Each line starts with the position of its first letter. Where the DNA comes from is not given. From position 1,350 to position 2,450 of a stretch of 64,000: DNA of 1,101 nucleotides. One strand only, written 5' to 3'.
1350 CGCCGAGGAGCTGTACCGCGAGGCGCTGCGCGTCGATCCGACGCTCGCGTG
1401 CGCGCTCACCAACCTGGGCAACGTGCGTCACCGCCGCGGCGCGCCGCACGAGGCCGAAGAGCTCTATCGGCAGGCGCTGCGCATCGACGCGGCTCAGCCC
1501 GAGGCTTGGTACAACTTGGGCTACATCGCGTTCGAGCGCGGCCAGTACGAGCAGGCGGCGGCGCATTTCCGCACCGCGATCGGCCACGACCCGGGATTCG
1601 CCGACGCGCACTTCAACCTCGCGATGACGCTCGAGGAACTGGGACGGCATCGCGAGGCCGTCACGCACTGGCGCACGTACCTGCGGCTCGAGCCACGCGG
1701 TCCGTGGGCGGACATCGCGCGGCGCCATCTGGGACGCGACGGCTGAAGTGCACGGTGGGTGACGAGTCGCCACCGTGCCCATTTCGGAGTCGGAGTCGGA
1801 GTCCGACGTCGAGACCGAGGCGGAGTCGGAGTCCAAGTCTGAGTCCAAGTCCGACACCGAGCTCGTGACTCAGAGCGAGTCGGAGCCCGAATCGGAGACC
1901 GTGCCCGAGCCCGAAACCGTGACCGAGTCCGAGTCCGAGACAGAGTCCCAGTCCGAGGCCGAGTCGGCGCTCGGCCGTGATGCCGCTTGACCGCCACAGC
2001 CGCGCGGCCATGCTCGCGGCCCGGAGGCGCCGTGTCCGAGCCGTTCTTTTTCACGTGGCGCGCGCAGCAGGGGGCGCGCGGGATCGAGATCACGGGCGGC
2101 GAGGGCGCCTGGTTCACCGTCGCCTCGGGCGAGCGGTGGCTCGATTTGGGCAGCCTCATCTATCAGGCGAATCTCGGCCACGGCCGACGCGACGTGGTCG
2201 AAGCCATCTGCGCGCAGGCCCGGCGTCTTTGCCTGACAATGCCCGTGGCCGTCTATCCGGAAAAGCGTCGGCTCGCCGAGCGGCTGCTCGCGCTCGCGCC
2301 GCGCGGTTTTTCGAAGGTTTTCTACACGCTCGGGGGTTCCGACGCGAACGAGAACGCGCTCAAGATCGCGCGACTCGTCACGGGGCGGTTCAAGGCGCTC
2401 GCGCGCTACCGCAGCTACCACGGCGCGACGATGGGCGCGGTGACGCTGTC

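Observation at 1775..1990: Substitution pattern inside an array looks codon-like: (Ser/Thr/Pro/Ala)-Glu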

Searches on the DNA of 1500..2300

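Call 63: search_rna_families(source=window, start=1500, end=2300, threshold=evalue, max_evalue=1)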
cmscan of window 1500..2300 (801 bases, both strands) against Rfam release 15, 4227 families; matches with E-value up to 1: 0.
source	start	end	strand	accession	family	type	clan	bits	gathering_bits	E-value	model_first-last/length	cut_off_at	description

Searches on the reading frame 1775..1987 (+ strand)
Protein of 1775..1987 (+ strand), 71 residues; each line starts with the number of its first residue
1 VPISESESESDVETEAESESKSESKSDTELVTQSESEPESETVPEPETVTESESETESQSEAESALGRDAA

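Call 22: find_encoding_contigs(protein=window:1775-1987:+, flank=3000, max_places=10)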
Protein window:1775-1987:+ (71 aa): no gene with exactly this product is on record in the collection.

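Call 42: search_protein_families(library=pfam, proteins=[window:1775-1987:+], max_evalue=0.01)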
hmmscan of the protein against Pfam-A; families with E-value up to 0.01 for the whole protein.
window:1775-1987:+ (71 aa): 1 family
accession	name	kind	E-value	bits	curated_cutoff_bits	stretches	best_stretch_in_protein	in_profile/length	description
PF05887.16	Trypan_PARP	-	0.0022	18.4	100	1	8-64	57-113/134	Procyclic acidic repetitive protein (PARP)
